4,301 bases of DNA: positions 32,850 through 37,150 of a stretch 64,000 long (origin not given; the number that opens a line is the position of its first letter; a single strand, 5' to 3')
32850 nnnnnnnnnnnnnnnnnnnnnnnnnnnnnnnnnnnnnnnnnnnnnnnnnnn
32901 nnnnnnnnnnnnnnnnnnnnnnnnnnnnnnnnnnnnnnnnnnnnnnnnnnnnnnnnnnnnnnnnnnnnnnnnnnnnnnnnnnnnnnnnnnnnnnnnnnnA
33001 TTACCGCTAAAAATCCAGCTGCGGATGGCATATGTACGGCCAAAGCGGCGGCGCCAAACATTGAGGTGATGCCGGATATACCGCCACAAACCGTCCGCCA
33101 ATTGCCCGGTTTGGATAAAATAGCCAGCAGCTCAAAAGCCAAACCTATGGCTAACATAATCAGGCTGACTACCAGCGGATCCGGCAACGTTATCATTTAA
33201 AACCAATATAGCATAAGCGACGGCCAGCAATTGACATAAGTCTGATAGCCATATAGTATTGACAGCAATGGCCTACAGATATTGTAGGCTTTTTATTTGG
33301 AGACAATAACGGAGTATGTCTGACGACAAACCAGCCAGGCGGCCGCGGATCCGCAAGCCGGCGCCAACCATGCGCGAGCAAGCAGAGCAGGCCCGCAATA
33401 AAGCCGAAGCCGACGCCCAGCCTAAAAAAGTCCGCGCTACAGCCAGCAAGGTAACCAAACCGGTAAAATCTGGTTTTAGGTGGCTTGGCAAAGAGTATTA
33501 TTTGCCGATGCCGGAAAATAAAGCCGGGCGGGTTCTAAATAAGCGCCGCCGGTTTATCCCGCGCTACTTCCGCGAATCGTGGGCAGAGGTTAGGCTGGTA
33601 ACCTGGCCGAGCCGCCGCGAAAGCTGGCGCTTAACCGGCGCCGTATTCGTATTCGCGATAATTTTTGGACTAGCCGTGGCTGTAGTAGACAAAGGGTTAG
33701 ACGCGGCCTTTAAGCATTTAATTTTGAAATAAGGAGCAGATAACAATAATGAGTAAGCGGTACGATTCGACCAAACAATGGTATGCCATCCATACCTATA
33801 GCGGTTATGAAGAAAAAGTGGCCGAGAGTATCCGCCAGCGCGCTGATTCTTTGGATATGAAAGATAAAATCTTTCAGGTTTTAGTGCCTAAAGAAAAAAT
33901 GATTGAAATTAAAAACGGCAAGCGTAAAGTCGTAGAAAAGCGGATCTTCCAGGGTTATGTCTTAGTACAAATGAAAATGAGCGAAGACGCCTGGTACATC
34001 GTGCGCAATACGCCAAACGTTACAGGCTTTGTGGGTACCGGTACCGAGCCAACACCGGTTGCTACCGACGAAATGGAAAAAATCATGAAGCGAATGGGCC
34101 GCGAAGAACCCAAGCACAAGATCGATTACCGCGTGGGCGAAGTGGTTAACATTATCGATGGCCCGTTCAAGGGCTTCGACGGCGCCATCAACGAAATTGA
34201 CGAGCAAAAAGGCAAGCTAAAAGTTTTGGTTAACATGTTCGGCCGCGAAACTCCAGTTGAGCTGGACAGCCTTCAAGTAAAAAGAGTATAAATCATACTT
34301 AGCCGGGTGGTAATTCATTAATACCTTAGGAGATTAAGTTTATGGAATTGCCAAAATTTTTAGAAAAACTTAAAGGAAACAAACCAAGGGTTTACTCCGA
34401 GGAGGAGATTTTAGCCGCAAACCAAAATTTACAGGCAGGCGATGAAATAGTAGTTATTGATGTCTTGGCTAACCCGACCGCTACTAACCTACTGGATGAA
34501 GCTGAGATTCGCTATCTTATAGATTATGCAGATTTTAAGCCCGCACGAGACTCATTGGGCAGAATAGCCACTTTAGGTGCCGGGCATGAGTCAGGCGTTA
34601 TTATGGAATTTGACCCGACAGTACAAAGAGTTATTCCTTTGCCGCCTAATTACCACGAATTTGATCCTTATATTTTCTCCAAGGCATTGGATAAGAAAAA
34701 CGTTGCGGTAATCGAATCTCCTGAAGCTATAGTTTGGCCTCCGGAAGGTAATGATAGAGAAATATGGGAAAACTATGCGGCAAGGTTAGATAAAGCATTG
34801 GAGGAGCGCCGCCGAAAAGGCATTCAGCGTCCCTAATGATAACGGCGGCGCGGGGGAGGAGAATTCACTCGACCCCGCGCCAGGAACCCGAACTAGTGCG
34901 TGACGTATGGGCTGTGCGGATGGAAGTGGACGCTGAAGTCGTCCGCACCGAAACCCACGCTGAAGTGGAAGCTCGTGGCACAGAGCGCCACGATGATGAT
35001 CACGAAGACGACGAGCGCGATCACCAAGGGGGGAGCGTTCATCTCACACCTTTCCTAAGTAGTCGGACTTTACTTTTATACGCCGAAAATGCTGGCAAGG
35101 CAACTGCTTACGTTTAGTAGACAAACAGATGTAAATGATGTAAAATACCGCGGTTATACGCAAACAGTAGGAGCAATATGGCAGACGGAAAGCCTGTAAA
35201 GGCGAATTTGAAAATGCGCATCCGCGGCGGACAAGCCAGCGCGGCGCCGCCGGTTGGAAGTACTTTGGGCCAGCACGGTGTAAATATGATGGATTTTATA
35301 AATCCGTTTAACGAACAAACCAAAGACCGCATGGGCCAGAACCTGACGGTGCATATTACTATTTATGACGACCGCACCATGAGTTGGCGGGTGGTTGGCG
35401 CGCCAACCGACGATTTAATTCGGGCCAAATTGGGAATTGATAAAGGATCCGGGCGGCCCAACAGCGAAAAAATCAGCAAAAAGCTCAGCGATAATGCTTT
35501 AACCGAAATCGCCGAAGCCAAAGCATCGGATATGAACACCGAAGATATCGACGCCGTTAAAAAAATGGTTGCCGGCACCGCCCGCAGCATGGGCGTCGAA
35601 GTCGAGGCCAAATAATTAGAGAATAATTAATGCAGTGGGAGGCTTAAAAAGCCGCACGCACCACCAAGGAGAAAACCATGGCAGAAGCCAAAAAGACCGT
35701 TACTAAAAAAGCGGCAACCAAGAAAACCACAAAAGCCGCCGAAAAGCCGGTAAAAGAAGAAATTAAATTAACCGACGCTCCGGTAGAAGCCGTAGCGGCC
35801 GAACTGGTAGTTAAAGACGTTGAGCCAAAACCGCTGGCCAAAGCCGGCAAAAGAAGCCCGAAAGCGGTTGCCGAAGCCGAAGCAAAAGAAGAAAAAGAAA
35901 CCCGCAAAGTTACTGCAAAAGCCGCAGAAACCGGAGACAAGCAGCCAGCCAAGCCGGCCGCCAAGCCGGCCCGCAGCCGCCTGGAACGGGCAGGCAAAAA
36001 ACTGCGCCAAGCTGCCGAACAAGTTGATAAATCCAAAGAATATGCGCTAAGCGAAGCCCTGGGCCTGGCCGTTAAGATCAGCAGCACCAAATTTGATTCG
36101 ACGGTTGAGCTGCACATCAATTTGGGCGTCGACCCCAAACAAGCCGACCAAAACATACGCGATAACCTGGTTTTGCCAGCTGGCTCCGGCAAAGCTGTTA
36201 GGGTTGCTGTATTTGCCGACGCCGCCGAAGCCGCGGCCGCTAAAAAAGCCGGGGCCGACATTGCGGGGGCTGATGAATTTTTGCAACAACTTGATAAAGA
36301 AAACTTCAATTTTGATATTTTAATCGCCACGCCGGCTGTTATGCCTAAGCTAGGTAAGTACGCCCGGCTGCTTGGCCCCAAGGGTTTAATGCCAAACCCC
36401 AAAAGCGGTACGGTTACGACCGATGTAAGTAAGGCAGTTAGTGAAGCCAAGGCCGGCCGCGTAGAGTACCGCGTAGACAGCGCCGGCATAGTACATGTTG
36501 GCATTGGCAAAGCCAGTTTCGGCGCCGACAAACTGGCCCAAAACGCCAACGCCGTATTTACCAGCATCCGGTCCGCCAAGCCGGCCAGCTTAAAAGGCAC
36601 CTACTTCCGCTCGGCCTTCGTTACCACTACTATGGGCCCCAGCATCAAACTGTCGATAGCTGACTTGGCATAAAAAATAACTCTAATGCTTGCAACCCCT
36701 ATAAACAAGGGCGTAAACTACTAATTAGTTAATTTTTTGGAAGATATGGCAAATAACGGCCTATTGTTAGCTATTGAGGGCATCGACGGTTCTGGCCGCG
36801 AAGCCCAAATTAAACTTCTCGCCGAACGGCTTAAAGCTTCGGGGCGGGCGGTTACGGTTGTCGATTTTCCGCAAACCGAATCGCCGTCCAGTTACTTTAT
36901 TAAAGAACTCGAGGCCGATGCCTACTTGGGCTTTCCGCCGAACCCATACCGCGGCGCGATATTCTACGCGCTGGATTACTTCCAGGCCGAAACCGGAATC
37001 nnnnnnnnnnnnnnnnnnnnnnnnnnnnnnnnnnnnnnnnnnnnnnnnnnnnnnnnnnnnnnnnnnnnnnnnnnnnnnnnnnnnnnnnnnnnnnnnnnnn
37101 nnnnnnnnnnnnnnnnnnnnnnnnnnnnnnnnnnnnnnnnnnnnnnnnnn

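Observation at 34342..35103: nusG-rplK junction invaded by a 164-aa unknown and an antisense 49-aa GC3-rich hydrophobic peptide (type I toxin-like)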

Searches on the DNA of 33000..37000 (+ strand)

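Call 4: search_rna_families(source=window, start=33000, end=37000, threshold=evalue, max_evalue=10, show_alignments=3)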
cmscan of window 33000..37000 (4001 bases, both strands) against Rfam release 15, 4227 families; matches with E-value up to 10: 4.
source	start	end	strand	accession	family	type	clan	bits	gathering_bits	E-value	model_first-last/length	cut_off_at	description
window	34412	34504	+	RF02510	PYLIS_3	Cis-reg;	-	18.5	38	1.2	1-100/100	no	Pyrrolysine insertion sequence mttB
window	36363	36580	-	RF02141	HOXA11-AS1_5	Gene; lncRNA;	-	16.7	50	7.4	1-203/203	no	HOXA11 antisense RNA 1 conserved region 5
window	36395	36479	-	RF01390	isrG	Gene; sRNA;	-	12.3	100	3.4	1-279/279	no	isrG Hfq binding RNA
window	35823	35894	-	RF01390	isrG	Gene; sRNA;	-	12.1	100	3.9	1-279/279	no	isrG Hfq binding RNA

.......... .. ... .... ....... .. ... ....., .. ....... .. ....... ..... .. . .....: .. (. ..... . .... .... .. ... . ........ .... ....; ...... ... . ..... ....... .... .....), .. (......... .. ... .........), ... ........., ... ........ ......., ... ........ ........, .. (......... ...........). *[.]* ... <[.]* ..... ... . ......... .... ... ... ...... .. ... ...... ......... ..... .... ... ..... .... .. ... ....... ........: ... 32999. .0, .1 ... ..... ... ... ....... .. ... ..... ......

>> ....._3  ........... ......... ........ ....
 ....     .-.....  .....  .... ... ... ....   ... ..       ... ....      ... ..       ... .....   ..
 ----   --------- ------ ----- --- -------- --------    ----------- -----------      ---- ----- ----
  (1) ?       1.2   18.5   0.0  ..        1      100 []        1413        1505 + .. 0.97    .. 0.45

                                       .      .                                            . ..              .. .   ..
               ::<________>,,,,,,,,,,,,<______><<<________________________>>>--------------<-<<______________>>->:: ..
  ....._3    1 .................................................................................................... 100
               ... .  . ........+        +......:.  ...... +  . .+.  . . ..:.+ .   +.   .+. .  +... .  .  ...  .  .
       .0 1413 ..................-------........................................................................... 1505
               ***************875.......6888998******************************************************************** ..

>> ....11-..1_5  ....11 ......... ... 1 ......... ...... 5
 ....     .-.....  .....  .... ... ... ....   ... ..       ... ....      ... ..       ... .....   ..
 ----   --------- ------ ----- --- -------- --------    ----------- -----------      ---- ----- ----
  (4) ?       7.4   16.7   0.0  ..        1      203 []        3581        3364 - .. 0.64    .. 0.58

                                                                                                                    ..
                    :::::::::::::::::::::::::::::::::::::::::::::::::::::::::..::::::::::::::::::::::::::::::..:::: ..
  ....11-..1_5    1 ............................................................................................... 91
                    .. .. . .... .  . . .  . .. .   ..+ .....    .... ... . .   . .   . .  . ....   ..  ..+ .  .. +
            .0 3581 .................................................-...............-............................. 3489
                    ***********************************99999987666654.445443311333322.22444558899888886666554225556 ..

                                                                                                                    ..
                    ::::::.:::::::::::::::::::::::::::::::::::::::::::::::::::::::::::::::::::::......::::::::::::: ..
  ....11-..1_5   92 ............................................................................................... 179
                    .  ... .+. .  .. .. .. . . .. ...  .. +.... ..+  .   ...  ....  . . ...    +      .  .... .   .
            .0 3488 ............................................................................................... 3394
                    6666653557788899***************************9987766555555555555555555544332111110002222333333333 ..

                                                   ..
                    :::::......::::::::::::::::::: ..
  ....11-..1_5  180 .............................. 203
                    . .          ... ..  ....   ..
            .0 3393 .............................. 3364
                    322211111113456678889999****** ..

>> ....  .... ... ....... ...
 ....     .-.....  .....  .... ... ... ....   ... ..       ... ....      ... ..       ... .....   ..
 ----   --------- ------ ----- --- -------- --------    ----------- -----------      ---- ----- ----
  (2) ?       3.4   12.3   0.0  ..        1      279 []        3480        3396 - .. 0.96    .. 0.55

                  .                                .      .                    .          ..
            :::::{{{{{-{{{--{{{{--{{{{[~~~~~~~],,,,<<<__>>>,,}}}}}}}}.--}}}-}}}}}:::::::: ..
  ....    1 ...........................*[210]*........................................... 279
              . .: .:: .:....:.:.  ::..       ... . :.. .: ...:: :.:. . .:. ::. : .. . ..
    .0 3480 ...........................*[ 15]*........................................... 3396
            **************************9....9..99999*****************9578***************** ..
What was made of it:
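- Tried and rejected: Rfam gave nothing in 33000-37000 at E <= 10 (call 4), so a known structured RNA is rejected.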

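Call 42: search_dna_similar(query=window:34292-35177:+, collection=plasmids, mode=distant, max_evalue=1, max_rows=10)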
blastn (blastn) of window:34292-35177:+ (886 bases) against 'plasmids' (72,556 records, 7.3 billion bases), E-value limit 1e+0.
Records with a match: 9; places in all: 9; records where one place covers at least 80% of the query: 0.
Best place of each record, by identity: >=99% 1; 90-95% 1; 80-90% 7.
By first word of the organism name: Rhizobium 4; Natrialba 1; Borreliella 1; Ensifer 1; Paraburkholderia 1; Neorhizobium 1.
By predicted mobility (MOB-suite, as given by PLSDB): non-mobilizable 8; mobilizable 1.
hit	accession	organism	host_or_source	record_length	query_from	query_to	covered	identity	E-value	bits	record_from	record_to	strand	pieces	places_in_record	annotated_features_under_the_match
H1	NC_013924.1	Natrialba magadii ATCC 43099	-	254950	697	737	5%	82.9%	8e-1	44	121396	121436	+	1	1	CPBP family intramembrane glutamic endopeptidase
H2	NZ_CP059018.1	Borreliella bavariensis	Ixodes persulcatus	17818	58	96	4%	84.6%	2e-1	45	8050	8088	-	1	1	DUF226 domain-containing protein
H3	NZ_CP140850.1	Rhizobium johnstonii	Trifolium pratense,whole organism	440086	697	735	4%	84.6%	2e-1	45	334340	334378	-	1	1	sctV: type III secretion system export apparatus subunit SctV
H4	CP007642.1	Rhizobium etli bv. phaseoli str. IE4803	Phaseolus vulgaris,whole organism,nodule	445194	686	723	4%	84.2%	8e-1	43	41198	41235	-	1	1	major facilitator superfamily protein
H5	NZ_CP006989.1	Rhizobium etli bv. mimosae str. IE4771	Phaseolus vulgaris,whole organism,nodule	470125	686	723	4%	84.2%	8e-1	43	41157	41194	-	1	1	MFS transporter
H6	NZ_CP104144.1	Rhizobium sullae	Sulla coronaria,cell culture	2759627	686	723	4%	84.2%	8e-1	43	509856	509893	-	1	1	record has no annotation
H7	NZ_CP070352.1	Ensifer sp. PDNC004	cell culture,Plastic debris in ...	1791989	686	723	4%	84.2%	8e-1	43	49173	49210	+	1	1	none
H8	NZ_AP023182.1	Paraburkholderia sp. PGU19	Physopelta gutta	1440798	700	727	3%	92.9%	8e-1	43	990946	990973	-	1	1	record has no annotation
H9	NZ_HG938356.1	Neorhizobium galegae bv. officinalis bv. officinalis str. ...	Galega officinalis root nodule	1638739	664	686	3%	100.0%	8e-1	43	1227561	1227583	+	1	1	record has no annotation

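Call 43: search_dna_similar(query=window:34292-35177:+, collection=phages, mode=distant, max_evalue=1, max_rows=10)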
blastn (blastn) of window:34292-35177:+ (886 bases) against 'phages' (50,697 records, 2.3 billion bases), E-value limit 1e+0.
Records with a match: 6; places in all: 6; records where one place covers at least 80% of the query: 0.
Best place of each record, by identity: 90-95% 1; 80-90% 5.
By first word of the organism name: Mycobacterium 2; Campylobacter 2; Bacteriophage 1; Salmonella 1.
By host as written in the record: Mycobacterium smegmatis 2; Campylobacter sp. 2; - 1; Salmonella enterica 1.
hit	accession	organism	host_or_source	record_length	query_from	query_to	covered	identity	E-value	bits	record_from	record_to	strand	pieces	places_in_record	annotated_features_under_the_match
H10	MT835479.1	Bacteriophage sp.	human fecal samples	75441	681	724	5%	84.8%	7e-2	46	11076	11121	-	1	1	record has no annotation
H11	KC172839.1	Mycobacterium phage BTCU-1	Mycobacterium smegmatis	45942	691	733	5%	81.8%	9e-1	41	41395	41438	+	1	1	hypothetical protein (x2)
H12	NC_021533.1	Mycobacterium phage BTCU-1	Mycobacterium smegmatis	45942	691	733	5%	81.8%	9e-1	41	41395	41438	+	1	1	hypothetical protein (x2)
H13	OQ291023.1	Salmonella phage Kenya-K19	Salmonella enterica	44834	693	723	3%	90.3%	3e-1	44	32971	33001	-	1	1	hypothetical protein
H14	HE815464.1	Campylobacter phage CP21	Campylobacter sp.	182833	57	88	4%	87.5%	9e-1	41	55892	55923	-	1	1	none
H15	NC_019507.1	Campylobacter phage CP21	Campylobacter sp.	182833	57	88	4%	87.5%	9e-1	41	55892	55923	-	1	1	none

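Call 58: search_rna_families(sources=[L053, L031, L021, L074, L060, L038, L073, L062, L058, L052, L081, L063, L045, L006, L065, L029, L046], threshold=gathering)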
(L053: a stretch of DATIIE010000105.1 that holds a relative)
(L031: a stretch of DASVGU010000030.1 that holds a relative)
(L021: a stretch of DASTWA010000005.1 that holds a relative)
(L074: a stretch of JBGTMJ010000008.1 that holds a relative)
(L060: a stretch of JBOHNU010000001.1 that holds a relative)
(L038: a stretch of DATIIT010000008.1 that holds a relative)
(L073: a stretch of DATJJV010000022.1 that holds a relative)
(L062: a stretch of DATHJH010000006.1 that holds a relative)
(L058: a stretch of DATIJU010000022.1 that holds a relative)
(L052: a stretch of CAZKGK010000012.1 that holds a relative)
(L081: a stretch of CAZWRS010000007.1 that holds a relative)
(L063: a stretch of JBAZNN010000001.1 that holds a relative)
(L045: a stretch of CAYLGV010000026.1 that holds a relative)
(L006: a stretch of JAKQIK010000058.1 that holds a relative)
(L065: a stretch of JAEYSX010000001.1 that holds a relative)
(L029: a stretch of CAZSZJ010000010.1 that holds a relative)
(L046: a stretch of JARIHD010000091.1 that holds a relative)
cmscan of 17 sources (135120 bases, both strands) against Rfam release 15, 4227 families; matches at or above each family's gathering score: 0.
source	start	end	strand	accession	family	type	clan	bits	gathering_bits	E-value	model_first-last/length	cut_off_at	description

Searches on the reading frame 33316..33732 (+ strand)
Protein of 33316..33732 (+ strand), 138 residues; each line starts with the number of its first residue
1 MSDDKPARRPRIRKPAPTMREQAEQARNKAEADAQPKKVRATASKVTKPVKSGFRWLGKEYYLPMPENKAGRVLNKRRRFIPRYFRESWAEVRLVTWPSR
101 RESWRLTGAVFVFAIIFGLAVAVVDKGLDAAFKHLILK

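Call 6: search_protein_families(library=pfam, proteins=[window:33316-33732:+], max_evalue=1)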
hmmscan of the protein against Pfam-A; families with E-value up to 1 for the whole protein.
window:33316-33732:+ (138 aa): 1 family
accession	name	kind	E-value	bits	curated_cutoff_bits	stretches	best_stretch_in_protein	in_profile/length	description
PF00584.25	SecE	-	9.1e-17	61.2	22.7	1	83-135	2-53/55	SecE/Sec61-gamma subunits of protein translocation complex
